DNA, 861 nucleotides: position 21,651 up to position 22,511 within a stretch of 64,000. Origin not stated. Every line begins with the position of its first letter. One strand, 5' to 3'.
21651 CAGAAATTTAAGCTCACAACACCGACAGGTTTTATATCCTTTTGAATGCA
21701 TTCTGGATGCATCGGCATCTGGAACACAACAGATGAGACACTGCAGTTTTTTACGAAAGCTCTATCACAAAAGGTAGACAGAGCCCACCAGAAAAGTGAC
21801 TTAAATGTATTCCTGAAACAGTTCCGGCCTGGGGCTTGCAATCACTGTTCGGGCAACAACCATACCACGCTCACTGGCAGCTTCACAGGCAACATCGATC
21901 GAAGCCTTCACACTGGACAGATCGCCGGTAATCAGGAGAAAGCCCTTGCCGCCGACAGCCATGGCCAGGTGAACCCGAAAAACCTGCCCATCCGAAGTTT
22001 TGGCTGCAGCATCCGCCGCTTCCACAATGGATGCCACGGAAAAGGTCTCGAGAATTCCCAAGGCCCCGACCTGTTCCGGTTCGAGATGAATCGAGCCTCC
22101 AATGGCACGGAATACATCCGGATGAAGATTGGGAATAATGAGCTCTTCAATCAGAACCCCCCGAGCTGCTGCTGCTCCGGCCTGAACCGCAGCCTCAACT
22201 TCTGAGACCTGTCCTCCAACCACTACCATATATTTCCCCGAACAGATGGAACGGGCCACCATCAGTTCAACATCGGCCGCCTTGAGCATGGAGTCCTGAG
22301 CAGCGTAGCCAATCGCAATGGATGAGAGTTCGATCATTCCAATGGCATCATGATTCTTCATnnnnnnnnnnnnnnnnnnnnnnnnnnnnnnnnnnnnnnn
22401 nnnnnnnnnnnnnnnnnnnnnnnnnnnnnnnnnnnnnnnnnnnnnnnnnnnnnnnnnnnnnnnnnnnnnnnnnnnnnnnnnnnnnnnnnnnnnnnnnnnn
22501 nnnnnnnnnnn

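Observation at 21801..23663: Orphan PduS-PduT (Fe-S flavoprotein + Fe-S tandem-BMC shell protein) pair wedged after rsmG, with no other microcompartment genes in 64 kb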

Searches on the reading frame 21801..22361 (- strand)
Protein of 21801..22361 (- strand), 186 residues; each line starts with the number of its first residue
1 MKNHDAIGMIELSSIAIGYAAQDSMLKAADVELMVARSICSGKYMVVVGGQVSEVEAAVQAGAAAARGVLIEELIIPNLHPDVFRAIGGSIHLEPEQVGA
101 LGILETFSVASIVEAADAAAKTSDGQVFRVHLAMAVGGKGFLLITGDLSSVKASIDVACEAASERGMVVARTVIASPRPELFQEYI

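Call 4: search_protein_families(library=pfam, proteins=[window:21801-22361:-], max_evalue=0.01)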
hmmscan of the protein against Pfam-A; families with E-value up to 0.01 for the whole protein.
window:21801-22361:- (186 aa): 1 family
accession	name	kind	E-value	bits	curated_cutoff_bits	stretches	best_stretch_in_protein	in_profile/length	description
PF00936.24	BMC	-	3.6e-41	139.4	24.5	2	6-78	1-74/75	BMC domain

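Call 5: search_protein_families(library=ncbifam, proteins=[window:21801-22361:-], max_evalue=0.01)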
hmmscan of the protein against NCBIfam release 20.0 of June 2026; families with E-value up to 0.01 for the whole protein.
window:21801-22361:- (186 aa): 8 families
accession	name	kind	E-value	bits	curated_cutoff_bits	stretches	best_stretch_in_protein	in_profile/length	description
TIGR02526.1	eut_PduT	equivalog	2.8e-36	124.9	250.3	1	5-183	3-180/182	ethanolamine utilization microcompartment shell protein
NF012010.0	PRK15466.1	equivalog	3.9e-17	62.8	218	2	5-67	3-65/166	ethanolamine utilization microcompartment protein EutK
NF012018.0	PRK15474.1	equivalog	3.9e-17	62.4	133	2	5-83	2-82/97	ethanolamine utilization microcompartment protein EutM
NF053792.1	beta_CO2some_O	equivalog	6.7e-17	61.6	270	2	4-74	111-183/205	beta-carboxysome assembly protein CcmO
NF053791.1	BMC_CsoS1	equivalog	3e-15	56.2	166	2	6-69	8-71/93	alpha-carboxysome major shell protein CsoS1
TIGR04501.1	microcomp_PduB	equivalog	0.00066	19.3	310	0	90-162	26-103/225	microcompartment protein PduB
TIGR04502.1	microcomp_EutL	equivalog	0.0063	16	300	0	2-43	28-69/214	ethanolamine utilization microcompartment protein EutL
NF011934.0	PRK15405.1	equivalog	0.0073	15.9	198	0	3-43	32-72/217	ethanolamine utilization microcompartment protein EutL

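Call 7: find_encoding_contigs(protein=window:21801-22361:-, flank=10000, max_places=10)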
Protein window:21801-22361:- (186 aa): 2 contigs read that carry it; 1 place shown.
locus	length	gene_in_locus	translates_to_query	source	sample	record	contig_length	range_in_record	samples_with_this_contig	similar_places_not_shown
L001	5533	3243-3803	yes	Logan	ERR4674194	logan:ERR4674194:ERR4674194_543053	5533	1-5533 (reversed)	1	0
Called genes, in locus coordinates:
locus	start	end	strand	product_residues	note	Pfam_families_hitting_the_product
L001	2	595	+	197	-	?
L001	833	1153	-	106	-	-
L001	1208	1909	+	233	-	PF02527:GidB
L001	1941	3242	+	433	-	PF01512:Complex1_51K, PF10531:SLBB (weak), PF13534:Fer4_17, PF13375:RnfC_N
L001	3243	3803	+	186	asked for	PF00936:BMC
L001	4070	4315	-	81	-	-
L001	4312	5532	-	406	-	?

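Call 8: find_homologous_proteins(query=window:21804-22361:-)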
Query window:21804-22361:- (186 aa): 3422 proteins with E <= 0.001 among 5586 candidates; the best 120 are listed.
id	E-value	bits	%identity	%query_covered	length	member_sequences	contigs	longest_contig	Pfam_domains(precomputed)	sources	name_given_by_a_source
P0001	5.6e-108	377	100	100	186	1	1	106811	PF00936.25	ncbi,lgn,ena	-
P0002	5.7e-88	312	85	99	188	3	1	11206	PF00936.25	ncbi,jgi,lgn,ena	jgi:microcompartment protein CcmL/EutN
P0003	1.3e-87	311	86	98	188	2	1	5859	PF00936.25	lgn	-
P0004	5.4e-83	296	79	99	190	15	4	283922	PF00936.25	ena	-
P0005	3.6e-82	293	78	99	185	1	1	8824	PF00936.25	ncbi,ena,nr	ncbi:BMC domain-containing protein [bacterium]|nr:BMC domain-containing protein [bacterium]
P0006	9.0e-82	292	79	99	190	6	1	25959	PF00936.25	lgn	-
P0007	1.2e-81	291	78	98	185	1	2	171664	PF00936.25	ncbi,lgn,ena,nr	ncbi:MAG: propanediol utilization protein [Candidatus Cloacimonadota bacterium]|nr:MAG: propanediol 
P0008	3.8e-81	290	77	99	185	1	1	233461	PF00936.25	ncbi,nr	ncbi:MAG: BMC domain-containing protein [Candidatus Cloacimonetes bacterium]|nr:BMC domain-containin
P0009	9.8e-81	288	76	99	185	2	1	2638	PF00936.25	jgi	jgi:microcompartment protein CcmL/EutN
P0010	1.6e-79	284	78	98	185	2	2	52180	PF00936.25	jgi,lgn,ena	-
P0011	1.1e-78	282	77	98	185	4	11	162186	PF00936.25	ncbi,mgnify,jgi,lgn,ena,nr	ncbi:BMC domain-containing protein [bacterium]|mgnify:FL=1|jgi:microcompartment protein CcmL/EutN|nr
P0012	1.1e-78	281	79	98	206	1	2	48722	PF00936.25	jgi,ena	jgi:microcompartment protein CcmL/EutN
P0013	1.8e-77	278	73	98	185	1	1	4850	PF00936.25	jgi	jgi:microcompartment protein CcmL/EutN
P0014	3.5e-77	277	77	97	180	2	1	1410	PF00936.25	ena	-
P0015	8.6e-77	275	73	99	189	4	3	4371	PF00936.25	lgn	-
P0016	1.0e-76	275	70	100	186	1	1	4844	PF00936.25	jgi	jgi:microcompartment protein CcmL/EutN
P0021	8.9e-63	230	60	100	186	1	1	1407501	PF00936.25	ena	-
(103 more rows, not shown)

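Call 9: find_encoding_contigs(protein=P0008, flank=10000, max_places=3)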
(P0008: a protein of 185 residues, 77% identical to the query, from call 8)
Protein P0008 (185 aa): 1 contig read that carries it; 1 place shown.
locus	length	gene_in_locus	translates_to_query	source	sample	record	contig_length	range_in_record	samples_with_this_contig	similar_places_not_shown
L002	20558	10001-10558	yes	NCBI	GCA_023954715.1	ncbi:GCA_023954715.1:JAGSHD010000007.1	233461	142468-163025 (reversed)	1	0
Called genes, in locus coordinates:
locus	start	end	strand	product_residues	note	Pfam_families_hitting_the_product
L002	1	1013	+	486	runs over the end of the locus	-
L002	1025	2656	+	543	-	-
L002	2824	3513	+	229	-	-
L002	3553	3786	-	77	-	PF02599:CsrA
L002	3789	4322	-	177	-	PF02623:FliW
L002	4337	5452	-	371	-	PF07494:Reg_prop (faint)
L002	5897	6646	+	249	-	PF00149:Metallophos, PF12850:Metallophos_2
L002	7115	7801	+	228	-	PF02527:GidB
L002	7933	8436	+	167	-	PF00210:Ferritin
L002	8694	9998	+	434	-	PF01512:Complex1_51K, PF10531:SLBB (weak), PF13534:Fer4_17, PF13375:RnfC_N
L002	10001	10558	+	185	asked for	PF00936:BMC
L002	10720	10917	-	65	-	-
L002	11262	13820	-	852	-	PF12704:MacB_PCD (weak), PF02687:FtsX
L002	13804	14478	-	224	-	PF02463:SMC_N (faint), PF00005:ABC_tran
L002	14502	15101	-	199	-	PF00657:Lipase_GDSL, PF13472:Lipase_GDSL_2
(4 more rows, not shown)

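Call 10: find_encoding_contigs(protein=P0004, flank=10000, max_places=3)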
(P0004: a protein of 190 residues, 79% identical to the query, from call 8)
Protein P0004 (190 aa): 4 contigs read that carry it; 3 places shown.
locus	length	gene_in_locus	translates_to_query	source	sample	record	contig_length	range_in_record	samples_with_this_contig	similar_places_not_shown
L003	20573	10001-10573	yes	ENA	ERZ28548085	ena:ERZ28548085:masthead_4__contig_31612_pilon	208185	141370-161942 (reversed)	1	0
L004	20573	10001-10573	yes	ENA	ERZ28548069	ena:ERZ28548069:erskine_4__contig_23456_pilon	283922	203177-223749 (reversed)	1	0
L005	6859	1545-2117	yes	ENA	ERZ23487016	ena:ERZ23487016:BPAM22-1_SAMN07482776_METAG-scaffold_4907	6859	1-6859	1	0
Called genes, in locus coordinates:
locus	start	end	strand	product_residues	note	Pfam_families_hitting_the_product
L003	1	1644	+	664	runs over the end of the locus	PF00795:CN_hydrolase, PF02540:NAD_synthase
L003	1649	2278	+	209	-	PF00857:Isochorismatase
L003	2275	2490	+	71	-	PF01467:CTP_transf_like (weak)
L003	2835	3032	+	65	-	-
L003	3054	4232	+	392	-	-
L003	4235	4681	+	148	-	-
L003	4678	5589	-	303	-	PF02028:BCCT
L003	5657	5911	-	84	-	PF02028:BCCT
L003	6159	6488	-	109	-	-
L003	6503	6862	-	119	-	-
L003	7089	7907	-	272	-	PF13174:TPR_6 (faint), PF07719:TPR_2 (faint), PF14559:TPR_19 (faint), PF12895:ANAPC3 (faint), PF13431:TPR_17 (faint)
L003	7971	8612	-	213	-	-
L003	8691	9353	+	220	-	PF01512:Complex1_51K, PF10531:SLBB (weak)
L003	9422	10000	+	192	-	PF13534:Fer4_17, PF13375:RnfC_N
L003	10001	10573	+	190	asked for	PF00936:BMC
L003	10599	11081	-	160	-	-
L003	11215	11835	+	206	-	-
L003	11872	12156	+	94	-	PF05099:TerB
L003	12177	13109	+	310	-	PF05099:TerB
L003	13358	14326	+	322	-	PF03486:HI0933_like (faint), PF07992:Pyr_redox_2, PF13738:Pyr_redox_3, PF00070:Pyr_redox, PF02737:3HCDH_N (weak), PF02852:Pyr_redox_dim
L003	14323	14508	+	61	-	PF02852:Pyr_redox_dim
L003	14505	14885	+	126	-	-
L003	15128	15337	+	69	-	-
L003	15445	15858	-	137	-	-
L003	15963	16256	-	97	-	-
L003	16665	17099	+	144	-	-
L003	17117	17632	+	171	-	-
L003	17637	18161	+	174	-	PF05708:Peptidase_C92 (weak)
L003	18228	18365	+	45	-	-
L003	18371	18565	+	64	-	-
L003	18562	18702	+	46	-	-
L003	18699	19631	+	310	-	PF07992:Pyr_redox_2, PF00070:Pyr_redox, PF13738:Pyr_redox_3 (weak), PF02852:Pyr_redox_dim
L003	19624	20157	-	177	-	PF13525:YfiO (faint), PF21545:T7SS_EccA1_N (faint), PF07719:TPR_2 (faint), PF13181:TPR_8 (faint), PF13428:TPR_14 (faint), PF13432:TPR_16 (weak), PF00515:TPR_1 (weak), PF13174:TPR_6 (weak), +2 more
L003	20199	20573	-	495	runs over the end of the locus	PF13620:CarboxypepD_reg (faint)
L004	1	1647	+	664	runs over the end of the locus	PF00795:CN_hydrolase, PF02540:NAD_synthase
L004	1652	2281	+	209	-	PF00857:Isochorismatase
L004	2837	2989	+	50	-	-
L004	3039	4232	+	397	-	-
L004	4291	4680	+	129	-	-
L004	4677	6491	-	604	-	PF02028:BCCT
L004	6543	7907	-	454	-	PF07719:TPR_2 (faint), PF12895:ANAPC3 (faint), PF14559:TPR_19 (faint), PF13431:TPR_17 (faint), PF13485:Peptidase_MA_2 (faint)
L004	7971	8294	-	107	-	-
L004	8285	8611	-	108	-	-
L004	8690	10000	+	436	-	PF01512:Complex1_51K, PF10531:SLBB (weak), PF13534:Fer4_17, PF13375:RnfC_N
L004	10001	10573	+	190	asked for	PF00936:BMC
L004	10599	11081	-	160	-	-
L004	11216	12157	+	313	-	PF05099:TerB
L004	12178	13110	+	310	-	PF05099:TerB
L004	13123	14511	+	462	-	PF01134:GIDA (faint), PF01262:AlaDh_PNT_C (faint), PF01266:DAO (faint), PF07992:Pyr_redox_2, PF12831:FAD_oxidored, PF13738:Pyr_redox_3, PF00070:Pyr_redox, PF02852:Pyr_redox_dim, +2 more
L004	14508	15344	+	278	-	-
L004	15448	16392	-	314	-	-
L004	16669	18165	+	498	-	PF05708:Peptidase_C92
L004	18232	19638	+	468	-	PF07992:Pyr_redox_2, PF13738:Pyr_redox_3 (weak), PF00070:Pyr_redox, PF02852:Pyr_redox_dim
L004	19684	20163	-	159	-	PF13525:YfiO (faint), PF07719:TPR_2 (faint), PF13432:TPR_16 (weak), PF00515:TPR_1 (weak), PF13174:TPR_6 (weak)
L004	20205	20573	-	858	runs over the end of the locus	PF00082:Peptidase_S8, PF13620:CarboxypepD_reg (faint)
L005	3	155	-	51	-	?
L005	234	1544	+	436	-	PF01512:Complex1_51K, PF10531:SLBB (weak), PF13534:Fer4_17, PF13375:RnfC_N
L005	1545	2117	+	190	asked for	PF00936:BMC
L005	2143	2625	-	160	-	-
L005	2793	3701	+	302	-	PF05099:TerB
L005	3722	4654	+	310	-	PF05099:TerB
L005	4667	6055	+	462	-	PF01134:GIDA (faint), PF01262:AlaDh_PNT_C (faint), PF01266:DAO (faint), PF07992:Pyr_redox_2, PF12831:FAD_oxidored, PF13738:Pyr_redox_3, PF00070:Pyr_redox, PF02852:Pyr_redox_dim, +2 more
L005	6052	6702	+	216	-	-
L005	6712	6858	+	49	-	?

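Call 11: find_encoding_contigs(protein=P0021, flank=10000, max_places=3)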
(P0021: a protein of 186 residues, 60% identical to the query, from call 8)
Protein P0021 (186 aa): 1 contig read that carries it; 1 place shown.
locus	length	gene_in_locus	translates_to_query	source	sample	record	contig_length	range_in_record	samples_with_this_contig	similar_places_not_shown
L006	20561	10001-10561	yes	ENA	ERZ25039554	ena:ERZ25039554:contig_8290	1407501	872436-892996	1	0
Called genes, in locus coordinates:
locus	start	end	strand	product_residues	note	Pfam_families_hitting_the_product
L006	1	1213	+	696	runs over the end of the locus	PF20256:MoCoBD_2, PF02738:MoCoBD_1, PF20256:MoCoBD_2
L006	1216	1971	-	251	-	PF08220:HTH_DeoR, PF00455:DeoRC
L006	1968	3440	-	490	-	PF00370:FGGY_N, PF02782:FGGY_C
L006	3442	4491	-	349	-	PF00596:Aldolase_II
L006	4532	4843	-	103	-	PF03319:EutN_CcmL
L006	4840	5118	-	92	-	PF03319:EutN_CcmL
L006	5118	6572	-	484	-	PF00171:Aldedh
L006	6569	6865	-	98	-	PF03319:EutN_CcmL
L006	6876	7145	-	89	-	PF00936:BMC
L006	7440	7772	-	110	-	-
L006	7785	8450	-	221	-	PF06130:PTAC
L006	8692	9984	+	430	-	PF01512:Complex1_51K, PF10531:SLBB, PF13534:Fer4_17, PF13375:RnfC_N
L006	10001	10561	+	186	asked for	PF00936:BMC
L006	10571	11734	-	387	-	PF13271:DUF4062, PF13432:TPR_16 (faint)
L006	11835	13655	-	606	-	PF07881:Fucose_iso_N1, PF07882:Fucose_iso_N2, PF02952:Fucose_iso_C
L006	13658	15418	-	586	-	PF00326:Peptidase_S9, PF00871:Acetate_kinase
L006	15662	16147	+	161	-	-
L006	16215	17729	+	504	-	PF00479:G6PD_N, PF02781:G6PD_C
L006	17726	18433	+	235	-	PF01182:Glucosamine_iso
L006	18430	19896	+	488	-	PF07690:MFS_1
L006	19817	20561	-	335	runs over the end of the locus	PF01073:3Beta_HSD (weak), PF01370:Epimerase, PF02719:Polysacc_synt_2, PF04321:RmlD_sub_bind, PF05368:NmrA (weak), PF16363:GDP_Man_Dehyd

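Call 23: list_cluster_members(proteins=[P0001, P0002, P0005, P0007, P0008, P0011, P0010, P0012, P0004, P0016])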
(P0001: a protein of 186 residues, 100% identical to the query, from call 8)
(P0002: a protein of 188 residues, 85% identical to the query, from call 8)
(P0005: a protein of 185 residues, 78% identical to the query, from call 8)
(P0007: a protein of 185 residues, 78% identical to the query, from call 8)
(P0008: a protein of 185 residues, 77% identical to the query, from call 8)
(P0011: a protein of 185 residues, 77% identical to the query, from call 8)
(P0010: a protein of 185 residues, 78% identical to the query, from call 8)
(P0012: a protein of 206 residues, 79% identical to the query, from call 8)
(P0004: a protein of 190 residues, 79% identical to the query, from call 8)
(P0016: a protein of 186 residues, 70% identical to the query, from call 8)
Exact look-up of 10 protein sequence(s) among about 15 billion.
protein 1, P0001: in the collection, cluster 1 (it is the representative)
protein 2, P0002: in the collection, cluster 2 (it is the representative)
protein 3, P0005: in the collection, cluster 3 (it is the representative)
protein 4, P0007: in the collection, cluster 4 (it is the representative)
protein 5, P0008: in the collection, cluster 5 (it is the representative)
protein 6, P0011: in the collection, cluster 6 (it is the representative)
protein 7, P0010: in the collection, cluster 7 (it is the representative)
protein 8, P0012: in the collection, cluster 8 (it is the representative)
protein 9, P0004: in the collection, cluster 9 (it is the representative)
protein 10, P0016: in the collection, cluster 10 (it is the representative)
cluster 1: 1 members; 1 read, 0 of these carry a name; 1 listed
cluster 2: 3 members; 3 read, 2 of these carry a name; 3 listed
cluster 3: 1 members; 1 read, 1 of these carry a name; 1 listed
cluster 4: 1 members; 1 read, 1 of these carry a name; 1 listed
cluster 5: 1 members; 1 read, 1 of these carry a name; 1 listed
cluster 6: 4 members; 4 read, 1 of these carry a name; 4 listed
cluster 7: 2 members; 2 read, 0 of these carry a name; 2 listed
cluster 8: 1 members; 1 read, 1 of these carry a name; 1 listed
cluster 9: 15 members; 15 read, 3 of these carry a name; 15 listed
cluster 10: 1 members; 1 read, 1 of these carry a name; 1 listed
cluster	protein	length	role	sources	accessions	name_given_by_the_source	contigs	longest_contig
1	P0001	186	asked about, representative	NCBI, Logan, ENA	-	-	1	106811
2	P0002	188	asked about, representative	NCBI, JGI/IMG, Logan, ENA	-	microcompartment protein CcmL/EutN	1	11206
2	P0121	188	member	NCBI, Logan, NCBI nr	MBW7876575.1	MAG: BMC domain-containing protein [Candidatus Cloacimonetes bacterium] | BMC domain-containing protein [Candidatus Cloacimonadota bacterium]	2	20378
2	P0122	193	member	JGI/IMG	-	-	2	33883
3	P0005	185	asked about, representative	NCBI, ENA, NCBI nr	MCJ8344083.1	BMC domain-containing protein [bacterium]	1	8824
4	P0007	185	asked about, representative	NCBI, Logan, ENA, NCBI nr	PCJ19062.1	MAG: propanediol utilization protein [Candidatus Cloacimonadota bacterium]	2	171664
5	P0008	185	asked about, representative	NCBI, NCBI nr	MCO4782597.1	MAG: BMC domain-containing protein [Candidatus Cloacimonetes bacterium] | BMC domain-containing protein [Candidatus Cloacimonadota bacterium]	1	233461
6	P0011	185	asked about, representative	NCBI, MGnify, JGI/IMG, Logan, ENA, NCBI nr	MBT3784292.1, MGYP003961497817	BMC domain-containing protein [bacterium] | FL=1 | microcompartment protein CcmL/EutN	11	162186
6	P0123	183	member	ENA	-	-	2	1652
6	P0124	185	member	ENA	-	-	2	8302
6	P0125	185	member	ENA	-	-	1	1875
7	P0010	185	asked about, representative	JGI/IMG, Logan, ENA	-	-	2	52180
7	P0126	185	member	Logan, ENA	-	-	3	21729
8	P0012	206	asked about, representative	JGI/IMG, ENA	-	microcompartment protein CcmL/EutN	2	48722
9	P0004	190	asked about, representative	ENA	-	-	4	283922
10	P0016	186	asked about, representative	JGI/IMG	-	microcompartment protein CcmL/EutN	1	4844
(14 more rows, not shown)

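Call 24: find_related_loci(query=window:21804-22361:-, collection=genome_contigs, flank=10000)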
Query window:21804-22361:- (186 aa) in genome_contigs; peptide patterns used: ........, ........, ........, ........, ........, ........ (x = any residue, [..] = any of these).
600 stretches matched a pattern (row limit reached: there are more); 265 encode a relative of the query (tblastn E <= 1e-3); the best 80 are kept; 80 distinct loci.
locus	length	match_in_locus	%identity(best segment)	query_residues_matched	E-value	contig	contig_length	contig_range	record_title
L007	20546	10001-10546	77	5-186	2e-88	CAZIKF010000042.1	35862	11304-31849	MAG TPA_asm: uncultured bacterium isolate binchicken_co28_71 genome assembly, contig: NODE_859_length_35862_cov_26.78685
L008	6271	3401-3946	54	5-186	9e-62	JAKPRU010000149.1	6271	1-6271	MAG: Candidatus Omnitrophota bacterium isolate JPNA_maxbin.304_sub k141_874157, whole genome shotgun sequence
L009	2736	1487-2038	51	1-186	1e-61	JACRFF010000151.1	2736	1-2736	MAG: Ignavibacteriales bacterium isolate NC_groundwater_1718_Pr3_B-0.1um_52_8 SR-2_scaffold_141_1480053, whole genome sh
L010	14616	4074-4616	57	6-186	1e-60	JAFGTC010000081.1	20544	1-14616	MAG: Candidatus Omnitrophota bacterium isolate Zod_Metabat.949 k87_3967430, whole genome shotgun sequence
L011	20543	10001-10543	64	6-186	2e-60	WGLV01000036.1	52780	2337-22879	MAG: bacterium isolate RI_285 c_000000135169, whole genome shotgun sequence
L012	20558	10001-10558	56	1-186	2e-60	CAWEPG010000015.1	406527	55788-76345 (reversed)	MAG: uncultured Acidimicrobiia bacterium isolate MFD02159.bin.1.95 genome assembly, contig: contig_50508, whole genome s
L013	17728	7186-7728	57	6-186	2e-59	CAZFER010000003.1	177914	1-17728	MAG TPA_asm: uncultured bacterium isolate SRP141376_co4_53 genome assembly, contig: NODE_71_length_177914_cov_8.989565,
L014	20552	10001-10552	52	1-186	1e-58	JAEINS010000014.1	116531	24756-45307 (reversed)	MAG: Melioribacteraceae bacterium isolate MAG10 NODE_175_length_116531_cov_179.164803, whole genome shotgun sequence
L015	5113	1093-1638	58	5-186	1e-58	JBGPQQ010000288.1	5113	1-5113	MAG: Vicinamibacteria bacterium isolate OBJ1_062018_150_29 k141_2721891_length_5113_cov_7.0000, whole genome shotgun seq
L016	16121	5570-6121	52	1-186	3e-58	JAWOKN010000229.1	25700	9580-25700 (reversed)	MAG: Bacteroidota bacterium isolate bin_159 c_000021364304, whole genome shotgun sequence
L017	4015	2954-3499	51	5-186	5e-58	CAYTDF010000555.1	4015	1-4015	MAG TPA_asm: uncultured bacterium isolate SRP308112_co1_364 genome assembly, contig: NODE_46861_length_4015_cov_4.225758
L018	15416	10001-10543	53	4-186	4e-57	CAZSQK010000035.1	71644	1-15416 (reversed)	MAG TPA_asm: uncultured Solibacteraceae bacterium isolate binchicken_co185_54 genome assembly, contig: NODE_483_length_7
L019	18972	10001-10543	51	4-186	3e-57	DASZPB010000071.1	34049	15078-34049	MAG TPA_asm: Bryobacteraceae bacterium isolate SMAG_U5960 k141_874103, whole genome shotgun sequence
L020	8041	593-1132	49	5-186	1e-56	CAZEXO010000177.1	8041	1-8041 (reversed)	MAG TPA_asm: uncultured Melioribacteraceae bacterium isolate SRP192927_co6_88 genome assembly, contig: NODE_23948_length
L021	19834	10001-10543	52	4-186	2e-56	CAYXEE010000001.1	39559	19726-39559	MAG TPA_asm: uncultured Chitinophagaceae bacterium isolate SRP257756_co1_98 genome assembly, contig: NODE_585_length_395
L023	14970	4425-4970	56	5-186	4e-56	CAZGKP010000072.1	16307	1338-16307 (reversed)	MAG TPA_asm: uncultured Candidatus Sumerlaeota bacterium isolate binchicken_co100_147 genome assembly, contig: NODE_5544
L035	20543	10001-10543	53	4-186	2e-54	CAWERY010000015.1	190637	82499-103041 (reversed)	MAG: uncultured Solibacteraceae bacterium isolate MFD04967.bin.2.95 genome assembly, contig: contig_55407, whole genome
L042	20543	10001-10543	49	4-186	6e-54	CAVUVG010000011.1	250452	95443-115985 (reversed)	MAG: Bryobacterales bacterium isolate MFD03899.bin.2.133 genome assembly, contig: contig_34566, whole genome shotgun seq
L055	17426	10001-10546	49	3-186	5e-53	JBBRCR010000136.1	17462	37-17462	MAG: Opitutales bacterium isolate Co_metawrap_2411 Cmw_2411_k141_2499197_length_17462_cov_10.0000, whole genome shotgun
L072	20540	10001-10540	48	5-186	8e-52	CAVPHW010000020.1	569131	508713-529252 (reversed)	MAG: uncultured Ignavibacteriales bacterium isolate MFD09964.bin.1.290 genome assembly, contig: contig_5354, whole genom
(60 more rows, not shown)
